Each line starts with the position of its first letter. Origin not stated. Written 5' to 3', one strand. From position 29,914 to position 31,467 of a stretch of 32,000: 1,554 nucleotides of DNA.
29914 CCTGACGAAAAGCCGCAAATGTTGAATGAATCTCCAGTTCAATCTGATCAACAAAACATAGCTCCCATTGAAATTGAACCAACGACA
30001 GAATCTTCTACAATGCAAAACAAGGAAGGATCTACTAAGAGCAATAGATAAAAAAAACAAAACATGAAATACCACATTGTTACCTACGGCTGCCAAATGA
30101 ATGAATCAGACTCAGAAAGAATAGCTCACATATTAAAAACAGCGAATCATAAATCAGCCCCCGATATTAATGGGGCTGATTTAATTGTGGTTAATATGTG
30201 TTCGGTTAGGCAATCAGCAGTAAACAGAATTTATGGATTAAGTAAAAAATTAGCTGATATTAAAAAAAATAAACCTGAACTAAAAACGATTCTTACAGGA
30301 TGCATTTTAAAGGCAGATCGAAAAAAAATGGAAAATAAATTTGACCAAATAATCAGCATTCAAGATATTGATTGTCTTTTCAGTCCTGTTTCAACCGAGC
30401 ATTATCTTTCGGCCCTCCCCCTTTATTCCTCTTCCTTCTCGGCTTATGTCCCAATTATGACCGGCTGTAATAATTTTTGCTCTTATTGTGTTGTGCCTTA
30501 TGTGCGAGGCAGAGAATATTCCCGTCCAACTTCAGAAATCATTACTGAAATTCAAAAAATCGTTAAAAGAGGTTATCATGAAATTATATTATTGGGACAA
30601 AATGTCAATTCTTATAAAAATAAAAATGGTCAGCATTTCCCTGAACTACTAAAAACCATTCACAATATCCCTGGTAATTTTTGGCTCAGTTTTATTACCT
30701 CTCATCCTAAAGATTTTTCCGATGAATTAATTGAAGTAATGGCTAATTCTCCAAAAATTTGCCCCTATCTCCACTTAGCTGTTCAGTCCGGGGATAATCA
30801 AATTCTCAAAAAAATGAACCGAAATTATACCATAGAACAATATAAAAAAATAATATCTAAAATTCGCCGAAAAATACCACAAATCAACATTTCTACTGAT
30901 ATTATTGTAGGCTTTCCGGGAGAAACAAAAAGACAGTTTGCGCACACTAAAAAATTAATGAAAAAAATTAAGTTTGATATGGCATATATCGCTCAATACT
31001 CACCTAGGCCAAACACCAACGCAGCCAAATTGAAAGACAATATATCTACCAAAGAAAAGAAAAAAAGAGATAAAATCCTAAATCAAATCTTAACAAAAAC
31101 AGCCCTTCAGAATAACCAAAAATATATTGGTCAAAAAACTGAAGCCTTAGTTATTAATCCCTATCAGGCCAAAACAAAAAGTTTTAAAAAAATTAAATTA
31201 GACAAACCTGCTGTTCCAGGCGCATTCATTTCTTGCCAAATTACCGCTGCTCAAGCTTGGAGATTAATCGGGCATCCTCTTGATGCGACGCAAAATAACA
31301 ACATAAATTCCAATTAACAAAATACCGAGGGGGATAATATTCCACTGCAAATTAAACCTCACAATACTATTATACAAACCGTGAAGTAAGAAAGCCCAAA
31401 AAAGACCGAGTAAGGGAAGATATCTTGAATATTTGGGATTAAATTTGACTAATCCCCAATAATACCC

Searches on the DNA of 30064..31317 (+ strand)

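Call 78: search_rna_families(source=L290, start=16400, end=17100, threshold=gathering)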
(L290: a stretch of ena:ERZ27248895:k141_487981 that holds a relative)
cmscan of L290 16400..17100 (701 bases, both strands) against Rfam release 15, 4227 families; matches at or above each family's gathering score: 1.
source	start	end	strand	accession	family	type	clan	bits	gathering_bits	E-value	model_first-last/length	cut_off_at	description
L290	16567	16941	-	RF00010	RNaseP_bact_a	Gene; ribozyme;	CL00002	116.5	100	6.5e-37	1-367/367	no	Bacterial RNase P class A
